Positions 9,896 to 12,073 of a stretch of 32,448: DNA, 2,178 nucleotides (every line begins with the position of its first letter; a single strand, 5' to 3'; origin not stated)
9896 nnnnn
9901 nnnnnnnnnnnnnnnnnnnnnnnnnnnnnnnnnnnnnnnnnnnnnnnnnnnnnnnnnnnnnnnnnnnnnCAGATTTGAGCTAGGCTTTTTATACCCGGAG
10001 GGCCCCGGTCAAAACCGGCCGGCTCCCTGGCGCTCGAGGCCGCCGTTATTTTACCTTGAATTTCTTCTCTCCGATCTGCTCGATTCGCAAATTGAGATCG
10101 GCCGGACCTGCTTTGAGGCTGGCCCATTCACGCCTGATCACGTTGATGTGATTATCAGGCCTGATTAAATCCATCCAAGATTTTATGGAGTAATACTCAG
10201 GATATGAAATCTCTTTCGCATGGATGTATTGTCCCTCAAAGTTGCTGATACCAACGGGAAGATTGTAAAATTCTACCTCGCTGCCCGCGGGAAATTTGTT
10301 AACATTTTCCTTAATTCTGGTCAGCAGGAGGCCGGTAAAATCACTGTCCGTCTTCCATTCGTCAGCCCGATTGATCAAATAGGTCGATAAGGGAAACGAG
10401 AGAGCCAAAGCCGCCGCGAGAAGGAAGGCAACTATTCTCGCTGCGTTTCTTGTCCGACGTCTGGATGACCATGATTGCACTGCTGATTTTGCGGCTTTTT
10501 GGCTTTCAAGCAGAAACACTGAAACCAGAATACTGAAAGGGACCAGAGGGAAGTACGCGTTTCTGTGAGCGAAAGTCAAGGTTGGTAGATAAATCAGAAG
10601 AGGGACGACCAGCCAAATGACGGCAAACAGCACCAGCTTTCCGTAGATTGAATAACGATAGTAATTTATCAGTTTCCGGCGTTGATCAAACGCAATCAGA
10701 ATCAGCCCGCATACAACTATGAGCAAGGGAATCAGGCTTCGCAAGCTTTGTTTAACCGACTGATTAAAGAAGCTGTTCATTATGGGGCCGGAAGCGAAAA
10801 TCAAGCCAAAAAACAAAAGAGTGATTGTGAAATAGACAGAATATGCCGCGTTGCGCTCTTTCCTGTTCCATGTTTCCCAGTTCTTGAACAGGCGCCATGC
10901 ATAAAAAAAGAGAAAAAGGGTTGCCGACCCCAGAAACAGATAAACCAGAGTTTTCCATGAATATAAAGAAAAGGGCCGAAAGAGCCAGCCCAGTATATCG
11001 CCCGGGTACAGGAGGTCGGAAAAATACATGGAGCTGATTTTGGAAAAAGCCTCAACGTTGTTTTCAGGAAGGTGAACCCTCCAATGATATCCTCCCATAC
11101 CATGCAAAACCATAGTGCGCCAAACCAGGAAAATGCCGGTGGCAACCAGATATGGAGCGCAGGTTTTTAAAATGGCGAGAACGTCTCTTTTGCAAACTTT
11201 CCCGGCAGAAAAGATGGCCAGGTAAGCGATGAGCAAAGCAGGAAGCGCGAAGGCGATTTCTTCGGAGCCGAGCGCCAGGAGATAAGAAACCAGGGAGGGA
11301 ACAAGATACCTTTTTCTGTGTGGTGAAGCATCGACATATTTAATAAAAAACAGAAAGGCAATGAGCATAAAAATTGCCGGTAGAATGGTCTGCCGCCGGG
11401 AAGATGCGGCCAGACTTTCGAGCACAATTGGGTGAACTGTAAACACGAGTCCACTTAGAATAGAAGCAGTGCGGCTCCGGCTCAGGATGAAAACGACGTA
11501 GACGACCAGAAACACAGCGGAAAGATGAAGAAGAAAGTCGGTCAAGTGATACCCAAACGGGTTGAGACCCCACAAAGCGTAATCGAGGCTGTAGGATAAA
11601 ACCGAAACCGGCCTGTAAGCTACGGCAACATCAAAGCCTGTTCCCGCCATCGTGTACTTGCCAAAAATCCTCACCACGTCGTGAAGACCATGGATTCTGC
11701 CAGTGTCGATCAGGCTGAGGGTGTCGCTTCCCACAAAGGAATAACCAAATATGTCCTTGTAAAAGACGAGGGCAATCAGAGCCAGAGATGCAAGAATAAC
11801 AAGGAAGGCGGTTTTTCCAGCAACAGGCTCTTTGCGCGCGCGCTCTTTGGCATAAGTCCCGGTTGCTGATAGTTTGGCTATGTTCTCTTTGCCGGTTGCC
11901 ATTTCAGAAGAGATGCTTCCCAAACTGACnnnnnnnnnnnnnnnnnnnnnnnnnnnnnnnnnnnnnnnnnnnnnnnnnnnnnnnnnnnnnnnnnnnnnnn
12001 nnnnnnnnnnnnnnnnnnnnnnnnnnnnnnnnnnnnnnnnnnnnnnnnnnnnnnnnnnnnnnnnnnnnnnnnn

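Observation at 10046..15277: Low-GC island made only of three GT-C-type membrane glycosyltransferase genes inside a conserved dapBA-rnj-ftsK block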

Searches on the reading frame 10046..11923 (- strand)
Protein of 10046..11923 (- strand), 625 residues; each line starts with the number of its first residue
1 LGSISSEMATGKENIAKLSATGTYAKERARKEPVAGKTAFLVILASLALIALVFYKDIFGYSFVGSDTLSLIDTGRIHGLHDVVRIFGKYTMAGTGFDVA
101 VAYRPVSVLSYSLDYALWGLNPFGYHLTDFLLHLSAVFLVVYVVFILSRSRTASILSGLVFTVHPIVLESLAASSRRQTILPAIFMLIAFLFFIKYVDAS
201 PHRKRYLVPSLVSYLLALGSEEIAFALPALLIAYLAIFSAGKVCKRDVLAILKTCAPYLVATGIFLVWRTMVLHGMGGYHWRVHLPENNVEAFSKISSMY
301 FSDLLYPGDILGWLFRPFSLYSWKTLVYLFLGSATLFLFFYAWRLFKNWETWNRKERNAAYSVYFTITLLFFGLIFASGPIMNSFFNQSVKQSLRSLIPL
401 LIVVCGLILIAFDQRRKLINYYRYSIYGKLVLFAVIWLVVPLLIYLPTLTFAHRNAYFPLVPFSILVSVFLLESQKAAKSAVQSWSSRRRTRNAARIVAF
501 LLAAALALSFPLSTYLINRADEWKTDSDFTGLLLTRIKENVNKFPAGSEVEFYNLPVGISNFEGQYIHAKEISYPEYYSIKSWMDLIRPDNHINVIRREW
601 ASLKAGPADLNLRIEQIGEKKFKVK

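Call 6: search_protein_families(library=pfam, proteins=[window:10046-11923:-], max_evalue=0.1)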
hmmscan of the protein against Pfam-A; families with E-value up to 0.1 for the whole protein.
window:10046-11923:- (625 aa): 0 families

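Call 7: search_protein_families(library=ncbifam, proteins=[window:10046-11923:-], max_evalue=0.1)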
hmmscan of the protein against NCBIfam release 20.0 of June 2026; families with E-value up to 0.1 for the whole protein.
window:10046-11923:- (625 aa): 0 families

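Call 11: find_homologous_proteins(query=window:10046-11923:-)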
Query window:10046-11923:- (625 aa): 42 proteins with E <= 0.001 among 8000 candidates.
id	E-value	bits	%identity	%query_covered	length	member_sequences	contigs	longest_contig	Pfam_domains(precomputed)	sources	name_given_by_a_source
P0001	0.0e+0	1371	99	100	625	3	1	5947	-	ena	-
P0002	9.2e-92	327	33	92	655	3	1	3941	-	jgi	jgi:hypothetical protein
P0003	5.9e-91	324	33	94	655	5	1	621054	-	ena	-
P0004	1.7e-83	300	33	92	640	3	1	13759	-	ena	-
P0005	8.9e-81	291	39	48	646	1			-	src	-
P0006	2.5e-63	233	30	94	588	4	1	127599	-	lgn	-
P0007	5.2e-51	192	36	44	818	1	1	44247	PF14559.13,PF13431.13,PF23914.2,PF12895.14,PF13424.13,PF13428.13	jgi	-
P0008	1.6e-36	145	36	36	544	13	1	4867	-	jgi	-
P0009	2.2e-24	104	31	42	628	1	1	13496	-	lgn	-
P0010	1.6e-19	88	34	31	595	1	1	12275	PF25063.1,PF13431.13,PF23914.2,PF16068.11,PF13414.13,PF01535.27,PF13176.13,PF13428.13,PF13374.13,PF14559.13,PF13371.13,PF17874.8,PF00515.35,PF12895.14,PF13424.13,PF21033.5,PF13432.13,PF13181.13,PF07719.24,PF13174.13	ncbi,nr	ncbi:MAG: tetratricopeptide repeat protein [Candidatus Omnitrophica bacterium]|nr:tetratricopeptide 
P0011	1.8e-18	85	32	42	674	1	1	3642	PF13431.13,PF13414.13,PF13428.13,PF14559.13,PF00515.35,PF12895.14,PF13424.13,PF21033.5,PF13432.13,PF13181.13,PF07719.24,PF13174.13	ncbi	-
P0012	6.8e-18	83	27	44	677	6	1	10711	PF25063.1,PF13431.13,PF23914.2,PF25062.2,PF13414.13,PF01535.27,PF13176.13,PF12569.15,PF13428.13,PF25064.2,PF13374.13,PF14559.13,PF25068.3,PF13371.13,PF17874.8,PF00515.35,PF12895.14,PF13424.13,PF21033.5,PF13432.13,PF13181.13,PF07719.24,PF13174.13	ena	-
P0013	2.5e-17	81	33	27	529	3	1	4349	PF14559.13,PF13431.13,PF13414.13,PF13371.13,PF00515.35,PF13432.13,PF13428.13,PF13181.13,PF07719.24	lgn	-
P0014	3.1e-16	78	31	27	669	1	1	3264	PF14559.13,PF13424.13,PF13432.13,PF13428.13,PF07719.24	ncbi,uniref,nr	ncbi:tetratricopeptide repeat protein [Longimicrobium sp.]|uniref:tetratricopeptide repeat protein n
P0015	1.3e-15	76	28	36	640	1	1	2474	PF13431.13,PF13414.13,PF08409.17,PF13176.13,PF13428.13,PF13374.13,PF14559.13,PF13371.13,PF00515.35,PF12895.14,PF13424.13,PF21033.5,PF13432.13,PF13181.13,PF07719.24,PF13174.13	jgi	jgi:tetratricopeptide (TPR) repeat protein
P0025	9.0e-10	56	24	46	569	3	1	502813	PF13231.13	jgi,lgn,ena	-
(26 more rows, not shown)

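Call 15: find_encoding_contigs(protein=P0003, flank=10000, max_places=3)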
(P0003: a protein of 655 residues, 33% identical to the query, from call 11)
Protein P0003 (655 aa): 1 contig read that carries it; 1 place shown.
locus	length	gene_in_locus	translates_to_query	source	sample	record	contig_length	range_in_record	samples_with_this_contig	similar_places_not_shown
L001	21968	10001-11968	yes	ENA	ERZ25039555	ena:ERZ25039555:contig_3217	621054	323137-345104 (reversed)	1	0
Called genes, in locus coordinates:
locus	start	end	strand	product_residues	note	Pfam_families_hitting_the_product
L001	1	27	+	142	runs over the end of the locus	PF01370:Epimerase, PF16363:GDP_Man_Dehyd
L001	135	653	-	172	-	-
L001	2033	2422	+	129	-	-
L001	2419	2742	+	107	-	PF04932:Wzy_C (weak)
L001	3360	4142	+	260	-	-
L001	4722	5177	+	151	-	-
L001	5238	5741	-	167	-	-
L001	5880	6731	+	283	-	PF00535:Glycos_transf_2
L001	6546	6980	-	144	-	-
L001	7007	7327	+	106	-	-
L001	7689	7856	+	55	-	-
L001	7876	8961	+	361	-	PF00005:ABC_tran, PF13304:AAA_21 (faint), PF14524:Wzt_C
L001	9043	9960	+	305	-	PF01040:UbiA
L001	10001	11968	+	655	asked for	-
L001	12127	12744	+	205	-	PF13580:SIS_2, PF01380:SIS (weak)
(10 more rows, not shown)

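Call 16: find_encoding_contigs(protein=P0006, flank=10000, max_places=3)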
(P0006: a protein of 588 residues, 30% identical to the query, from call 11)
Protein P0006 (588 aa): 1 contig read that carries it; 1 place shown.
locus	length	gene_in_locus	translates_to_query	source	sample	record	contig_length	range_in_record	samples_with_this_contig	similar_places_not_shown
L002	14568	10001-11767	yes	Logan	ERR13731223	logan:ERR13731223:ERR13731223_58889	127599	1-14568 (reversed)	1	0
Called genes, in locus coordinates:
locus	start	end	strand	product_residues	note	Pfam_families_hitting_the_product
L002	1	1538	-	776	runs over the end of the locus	PF13646:HEAT_2 (weak), PF00515:TPR_1 (weak), PF07719:TPR_2 (weak), PF13371:TPR_9 (weak), PF13424:TPR_12 (weak), PF13432:TPR_16, PF14559:TPR_19 (weak), PF12895:ANAPC3, +20 more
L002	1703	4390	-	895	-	PF08447:PAS_3, PF08448:PAS_4, PF00989:PAS, PF08447:PAS_3, PF08448:PAS_4, PF13426:PAS_9, PF00512:HisKA, PF02518:HATPase_c, +7 more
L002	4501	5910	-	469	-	PF00512:HisKA (weak), PF02518:HATPase_c, PF00072:Response_reg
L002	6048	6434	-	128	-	PF09345:SiaC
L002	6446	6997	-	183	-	PF19788:DUF6272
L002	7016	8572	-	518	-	PF11845:Tll0287-like, PF07228:SpoIIE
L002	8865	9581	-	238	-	PF00484:Pro_CA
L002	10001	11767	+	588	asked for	-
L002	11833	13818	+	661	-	-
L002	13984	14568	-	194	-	?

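Call 22: find_encoding_contigs(protein=P0001, flank=10000, max_places=4)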
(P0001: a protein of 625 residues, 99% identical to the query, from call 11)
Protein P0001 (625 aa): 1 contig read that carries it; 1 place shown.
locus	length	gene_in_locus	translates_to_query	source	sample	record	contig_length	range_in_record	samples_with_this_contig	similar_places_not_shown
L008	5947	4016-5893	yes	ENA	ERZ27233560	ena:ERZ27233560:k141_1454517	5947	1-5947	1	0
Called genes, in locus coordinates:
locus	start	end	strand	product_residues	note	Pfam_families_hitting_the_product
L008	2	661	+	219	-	?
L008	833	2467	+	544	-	PF11028:TMEM260_N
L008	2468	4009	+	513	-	PF11028:TMEM260_N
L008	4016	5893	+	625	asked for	-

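Call 34: search_solved_structures(query=A2, max_evalue=1)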
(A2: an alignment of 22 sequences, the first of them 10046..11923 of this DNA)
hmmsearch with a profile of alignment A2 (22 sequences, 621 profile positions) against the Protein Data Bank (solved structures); distinct sequences matched with E-value up to 1: 507 (the best 60 are shown).
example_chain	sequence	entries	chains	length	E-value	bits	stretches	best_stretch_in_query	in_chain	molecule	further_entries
9qhb_A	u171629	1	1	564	6.4e-163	546.9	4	442-620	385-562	Engineered tetratricopeptide repeat protein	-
7yea_A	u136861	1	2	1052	1.1e-82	281.9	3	413-607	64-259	UDP-N-acetylglucosamine--peptide N-acetylglucosaminyltransferase 110 kDa subunit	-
8bu0_A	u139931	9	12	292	3.3e-82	280.3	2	434-620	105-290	Consensus tetratricopeptide repeat protein | Crystal structure of an 8-repeat consensus TPR superhelix with Zinc. | Monomer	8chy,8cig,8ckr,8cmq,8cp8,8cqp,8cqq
9qhc_A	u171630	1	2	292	8.9e-78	265.7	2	442-620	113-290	Engineered tetratricopeptide repeat protein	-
7ntf_A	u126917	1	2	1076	7.9e-75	255.9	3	402-607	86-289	Isoform 1 of UDP-N-acetylglucosamine--peptide N-acetylglucosaminyltransferase 110 kDa subu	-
7yeh_B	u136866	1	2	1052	3.5e-74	253.8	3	411-606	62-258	UDP-N-acetylglucosamine--peptide N-acetylglucosaminyltransferase 110 kDa subunit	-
1w3b_A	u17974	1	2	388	1.5e-63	218.7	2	404-606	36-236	UDP-N-ACETYLGLUCOSAMINE--PEPTIDE N-ACETYLGLUCOSAMINYLTRANSFERASE 110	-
6eou_A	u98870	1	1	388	3.7e-63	217.4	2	404-606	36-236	UDP-N-acetylglucosamine--peptide N-acetylglucosaminyltransferase 110 kDa subunit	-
7y4i_A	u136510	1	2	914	7.2e-49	170.2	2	451-613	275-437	Probable UDP-N-acetylglucosamine--peptide N-acetylglucosaminyltransferase SPINDLY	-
8dtf_A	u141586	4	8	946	8.4e-49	170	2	451-613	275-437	Probable UDP-N-acetylglucosamine--peptide N-acetylglucosaminyltransferase SPINDLY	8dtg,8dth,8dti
9g8o_B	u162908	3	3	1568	7.6e-38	133.8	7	451-601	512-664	Superkiller complex protein 3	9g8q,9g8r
7qdr_B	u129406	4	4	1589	8e-38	133.7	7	451-601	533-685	Tetratricopeptide repeat protein 37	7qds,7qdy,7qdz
8ch0_A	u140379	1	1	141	7e-37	130.6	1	470-605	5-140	Consensus tetratricopeptide repeat protein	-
2fo7_A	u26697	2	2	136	2.7e-36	128.7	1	472-605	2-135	SYNTHETIC CONSENSUS TPR PROTEIN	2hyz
9gzg_A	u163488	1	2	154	1.4e-35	126.3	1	471-620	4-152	Engineered CTPR protein with glutamic acids for conductivity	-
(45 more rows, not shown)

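Call 46: predict_structure(alignment_id=A3)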
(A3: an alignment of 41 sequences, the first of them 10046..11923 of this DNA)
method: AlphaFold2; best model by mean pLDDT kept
length: 625 residues; sequences in the alignment: 41
mean_pLDDT: 79.1   pTM: 0.82
mean pLDDT of the five models: 79.1, 78.9, 76.9, 76.7, 75.0
residues with pLDDT >= 90: 216; 70-90: 225; 50-70: 156; < 50: 28
segments of 3 or more residues with pLDDT < 50: 378-380, 559-570
pLDDT, mean of each block of 10 residues (from residue 1): 49 55 52 69 96 94 78 71 89 72 91 90 95 98 96 95 92 91 98 92 94 98 97 92 70 97 96 79 67 86 72 56 68 72 69 71 64 53 49 59 69 84 93 96 90 91 94 83 68 72 79 79 81 88 89 65 40 66 82 78 57 84 81
secondary structure, 60 per line:
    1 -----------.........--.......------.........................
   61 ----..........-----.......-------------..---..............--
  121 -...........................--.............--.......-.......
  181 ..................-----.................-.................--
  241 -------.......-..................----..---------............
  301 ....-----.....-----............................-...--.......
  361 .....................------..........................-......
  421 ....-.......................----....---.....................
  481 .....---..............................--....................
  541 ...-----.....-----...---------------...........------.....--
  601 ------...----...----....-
elements in order: H12-20 H23-29 H36-60 H65-74 H80-86 H105-118 H122-148 H151-163 H166-172 H174-198 H204-220 H222-238 H248-254 H256-273 H289-304 H310-314 H320-347 H354-381 H388-413 H415-424 H426-448 H453-456 H460-485 H489-518 H521-543 E549-553 H577-587 E594-598 E614-616 E621-624

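Call 49: fold_search(model_id=the predicted structure, library=pdb)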
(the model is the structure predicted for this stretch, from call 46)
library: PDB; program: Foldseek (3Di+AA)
matches with E <= 10: 138; with E <= 0.001: 6
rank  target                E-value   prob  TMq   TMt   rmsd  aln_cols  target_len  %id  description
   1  5f15                  1.0e-04  1.00  0.33  0.37  15.2       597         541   14  Crystal Structure of ArnT from Cupriavidus metallidurans bound to Undecaprenyl phosphate (released 2016-02-17)
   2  9n9j_I                1.4e-04  1.00  0.45  0.40  19.8       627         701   11  Structure of a GRP94 folding intermediate engaged with a CCDC134- and FKBP11-bound secretory translocon (released 2025-11-19)
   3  8b6l_I                2.6e-04  1.00  0.43  0.39  16.7       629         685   10  Subtomogram average of the human Sec61-TRAP-OSTA-translocon (released 2022-12-07)
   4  5gmy_A                2.6e-04  1.00  0.44  0.34  15.1       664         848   11  Crystal structure of the Archaeoglobus fulgidus oligosaccharyltransferase (O29867_ARCFU) tethered with an acceptor pep (released 2017-02-01)
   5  8agc_A                4.4e-04  1.00  0.43  0.40  19.4       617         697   12  Structure of yeast oligosaccharylransferase complex with lipid-linked oligosaccharide and non-acceptor peptide bound (released 2022-12-07)
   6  3waj                  5.6e-04  1.00  0.39  0.32  17.0       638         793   10  Crystal structure of the Archaeoglobus fulgidus oligosaccharyltransferase (O29867_ARCFU) complex with Zn and sulfate (released 2013-10-30)
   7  7zli_A                1.4e-03  1.00  0.40  0.38  17.8       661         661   13  Cryo-EM structure of C-mannosyltransferase CeDPY19, in complex with Dol25-P-Man and bound to CMT2-Fab and anti-Fab nan (released 2023-01-11)
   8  5ogl_A                1.4e-03  1.00  0.40  0.36  17.4       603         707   12  Structure of bacterial oligosaccharyltransferase PglB in complex with an acceptor peptide and an lipid-linked oligosac (released 2017-10-25)
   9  7zlg_A                1.5e-03  1.00  0.38  0.37  17.5       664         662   12  Cryo-EM structure of C-mannosyltransferase CeDPY19, in complex with acceptor peptide and bound to CMT2-Fab and anti-Fa (released 2023-01-11)
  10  5ezm                  1.6e-03  1.00  0.36  0.40  15.2       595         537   13  Crystal Structure of ArnT from Cupriavidus metallidurans in the apo state (released 2016-02-17)
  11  6s7t_A                2.5e-03  1.00  0.41  0.37  18.8       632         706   11  Cryo-EM structure of human oligosaccharyltransferase complex OST-B (released 2019-12-18)
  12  6ftg_5                3.8e-03  1.00  0.41  0.40  17.9       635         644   10  Subtomogram average of OST-containing ribosome-translocon complexes from canine rough microsomal membranes (released 2018-03-21)
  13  3rce_A                3.8e-03  1.00  0.38  0.36  17.5       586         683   12  Bacterial oligosaccharyltransferase PglB (released 2011-06-15)
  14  7zlh_A                6.2e-03  1.00  0.39  0.38  17.6       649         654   12  Cryo-EM structure of C-mannosyltransferase CeDPY19, in apo state, bound to CMT2-Fab and anti-Fab nanobody (released 2023-01-11)
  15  6s7o_A                7.0e-03  1.00  0.41  0.40  17.2       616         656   12  Cryo-EM structure of human oligosaccharyltransferase complex OST-A (released 2019-12-18)
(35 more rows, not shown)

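Call 54: search_protein_families(library=pfam, proteins=[L002:11833-13818:+, P0003, P0006, P0007, P0025], max_evalue=0.01)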
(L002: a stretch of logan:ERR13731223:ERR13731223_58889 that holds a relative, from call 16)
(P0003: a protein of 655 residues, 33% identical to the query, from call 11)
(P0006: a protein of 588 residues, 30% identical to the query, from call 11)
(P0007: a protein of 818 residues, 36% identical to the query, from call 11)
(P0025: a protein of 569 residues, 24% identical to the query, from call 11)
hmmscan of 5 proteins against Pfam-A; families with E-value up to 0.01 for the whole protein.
L002:11833-13818:+ (661 aa): 0 families

P0003 (655 aa): 0 families

P0006 (588 aa): 0 families

P0007 (818 aa): 11 families
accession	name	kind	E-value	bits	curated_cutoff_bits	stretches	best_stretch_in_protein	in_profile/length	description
PF14559.12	TPR_19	-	1.8e-12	47.8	25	1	645-702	10-68/68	Tetratricopeptide repeat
PF13428.12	TPR_14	-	1.5e-07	31.8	23.5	0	525-566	2-43/44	Tetratricopeptide repeat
PF13424.12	TPR_12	-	3.3e-06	27.6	30.1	0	605-657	23-76/77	Tetratricopeptide repeat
PF13431.12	TPR_17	-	3.6e-06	27.3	24.4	0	549-579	4-34/34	Tetratricopeptide repeat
PF23914.1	TPR_CcmH_CycH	-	4.5e-06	27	42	0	600-657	95-152/158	Cytochrome c-type biogenesis protein H TPR domain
PF12895.13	ANAPC3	-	9.4e-06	26.3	27.2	0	605-681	2-78/82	Anaphase-promoting complex, cyclosome, subunit 3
PF13432.12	TPR_16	-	0.00013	22.8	32.7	0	734-794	4-62/65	Tetratricopeptide repeat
PF14219.11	DUF4328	-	0.00034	20.7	27.2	1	286-340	23-77/166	Domain of unknown function (DUF4328)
PF13231.12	PMT_2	-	0.00091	19.9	26.1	1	87-210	10-130/160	Dolichyl-phosphate-mannose-protein mannosyltransferase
PF07719.23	TPR_2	-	0.0027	18.2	27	0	626-656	1-31/34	Tetratricopeptide repeat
PF13181.12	TPR_8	-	0.0038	17.7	25.7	0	626-657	1-32/34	Tetratricopeptide repeat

P0025 (569 aa): 1 family
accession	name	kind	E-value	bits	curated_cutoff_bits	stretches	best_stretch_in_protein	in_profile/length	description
PF13231.12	PMT_2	-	9.3e-07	29.6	26.1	1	74-220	4-145/160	Dolichyl-phosphate-mannose-protein mannosyltransferase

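Call 58: search_solved_structures(query=A4, max_evalue=10)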
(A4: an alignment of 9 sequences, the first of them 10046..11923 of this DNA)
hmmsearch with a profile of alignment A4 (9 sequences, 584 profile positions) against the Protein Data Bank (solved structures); distinct sequences matched with E-value up to 10: 0.
